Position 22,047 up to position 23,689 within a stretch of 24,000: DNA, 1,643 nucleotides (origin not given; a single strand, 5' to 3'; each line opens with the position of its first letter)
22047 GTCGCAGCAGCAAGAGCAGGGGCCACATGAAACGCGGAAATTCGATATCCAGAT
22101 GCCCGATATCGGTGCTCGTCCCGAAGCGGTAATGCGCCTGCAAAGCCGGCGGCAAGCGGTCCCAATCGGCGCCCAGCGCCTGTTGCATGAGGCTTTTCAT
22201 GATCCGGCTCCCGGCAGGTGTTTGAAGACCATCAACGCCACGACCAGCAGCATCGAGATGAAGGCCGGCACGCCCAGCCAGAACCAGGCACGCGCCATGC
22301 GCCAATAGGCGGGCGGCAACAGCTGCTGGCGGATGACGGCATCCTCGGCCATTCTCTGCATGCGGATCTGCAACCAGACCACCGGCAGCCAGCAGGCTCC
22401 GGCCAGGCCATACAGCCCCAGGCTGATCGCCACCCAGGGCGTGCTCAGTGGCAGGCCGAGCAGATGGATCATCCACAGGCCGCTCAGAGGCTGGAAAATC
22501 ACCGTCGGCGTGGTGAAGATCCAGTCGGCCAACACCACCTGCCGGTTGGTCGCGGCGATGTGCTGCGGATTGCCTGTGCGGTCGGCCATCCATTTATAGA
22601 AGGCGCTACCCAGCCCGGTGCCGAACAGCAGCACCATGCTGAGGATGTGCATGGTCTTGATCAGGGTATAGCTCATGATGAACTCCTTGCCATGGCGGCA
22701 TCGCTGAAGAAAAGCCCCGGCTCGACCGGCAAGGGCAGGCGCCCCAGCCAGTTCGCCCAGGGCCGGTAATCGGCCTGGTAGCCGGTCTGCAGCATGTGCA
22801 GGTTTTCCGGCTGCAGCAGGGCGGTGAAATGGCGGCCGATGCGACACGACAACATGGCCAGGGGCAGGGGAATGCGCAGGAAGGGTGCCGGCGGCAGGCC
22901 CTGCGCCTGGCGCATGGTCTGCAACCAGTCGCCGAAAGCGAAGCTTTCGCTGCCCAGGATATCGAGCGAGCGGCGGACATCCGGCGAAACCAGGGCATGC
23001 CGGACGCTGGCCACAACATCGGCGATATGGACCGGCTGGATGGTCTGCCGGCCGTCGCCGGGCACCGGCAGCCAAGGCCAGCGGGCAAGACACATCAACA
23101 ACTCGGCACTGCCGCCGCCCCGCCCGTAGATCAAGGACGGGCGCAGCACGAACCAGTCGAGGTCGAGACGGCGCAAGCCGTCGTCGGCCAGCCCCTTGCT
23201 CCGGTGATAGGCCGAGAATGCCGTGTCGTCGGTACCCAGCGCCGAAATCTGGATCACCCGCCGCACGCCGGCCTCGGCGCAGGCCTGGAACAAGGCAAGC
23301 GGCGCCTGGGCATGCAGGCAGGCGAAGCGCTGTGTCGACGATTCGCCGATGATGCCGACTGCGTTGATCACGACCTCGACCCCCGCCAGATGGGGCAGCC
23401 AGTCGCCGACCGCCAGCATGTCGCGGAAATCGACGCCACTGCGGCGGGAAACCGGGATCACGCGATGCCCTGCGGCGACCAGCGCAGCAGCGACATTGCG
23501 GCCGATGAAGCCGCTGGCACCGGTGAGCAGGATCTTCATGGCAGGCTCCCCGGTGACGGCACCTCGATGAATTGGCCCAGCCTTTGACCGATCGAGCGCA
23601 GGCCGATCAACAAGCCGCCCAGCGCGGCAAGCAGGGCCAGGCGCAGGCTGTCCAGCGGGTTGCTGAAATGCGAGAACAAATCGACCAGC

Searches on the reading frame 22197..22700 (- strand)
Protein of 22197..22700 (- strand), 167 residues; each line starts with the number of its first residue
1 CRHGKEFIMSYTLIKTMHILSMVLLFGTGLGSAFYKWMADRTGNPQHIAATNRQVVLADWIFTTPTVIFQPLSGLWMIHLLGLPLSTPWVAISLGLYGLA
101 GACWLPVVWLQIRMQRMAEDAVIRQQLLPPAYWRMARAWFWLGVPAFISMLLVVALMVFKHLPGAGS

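Call 8: search_protein_families(library=pfam, proteins=[window:22197-22700:-], max_evalue=0.001)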
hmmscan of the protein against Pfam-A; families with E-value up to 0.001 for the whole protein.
window:22197-22700:- (167 aa): 1 family
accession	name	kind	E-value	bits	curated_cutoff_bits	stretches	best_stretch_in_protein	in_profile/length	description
PF10027.14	DUF2269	-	6.5e-59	198.8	28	1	13-160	2-149/150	Predicted integral membrane protein (DUF2269)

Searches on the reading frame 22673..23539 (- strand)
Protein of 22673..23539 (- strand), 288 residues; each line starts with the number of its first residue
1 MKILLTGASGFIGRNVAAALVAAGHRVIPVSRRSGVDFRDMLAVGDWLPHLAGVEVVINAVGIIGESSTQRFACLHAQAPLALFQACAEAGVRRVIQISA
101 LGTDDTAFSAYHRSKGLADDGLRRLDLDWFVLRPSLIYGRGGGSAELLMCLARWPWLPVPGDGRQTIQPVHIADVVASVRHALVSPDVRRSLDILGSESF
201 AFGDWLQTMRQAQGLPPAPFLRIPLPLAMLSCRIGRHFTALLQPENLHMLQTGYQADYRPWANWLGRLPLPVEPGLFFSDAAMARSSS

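Call 8: search_protein_families(library=pfam, proteins=[window:22673-23539:-], max_evalue=0.001)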
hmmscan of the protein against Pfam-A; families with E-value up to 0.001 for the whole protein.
window:22673-23539:- (288 aa): 3 families
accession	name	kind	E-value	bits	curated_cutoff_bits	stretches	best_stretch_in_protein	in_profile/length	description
PF01370.27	Epimerase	-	7.1e-16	58.8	20.9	1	3-187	1-229/240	NAD dependent epimerase/dehydratase family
PF13460.12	NAD_binding_10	-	1.6e-13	51.3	27.2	1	7-139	1-148/184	NAD(P)H-binding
PF04321.23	RmlD_sub_bind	-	5.2e-07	29.5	27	1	1-100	1-101/287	RmlD substrate binding domain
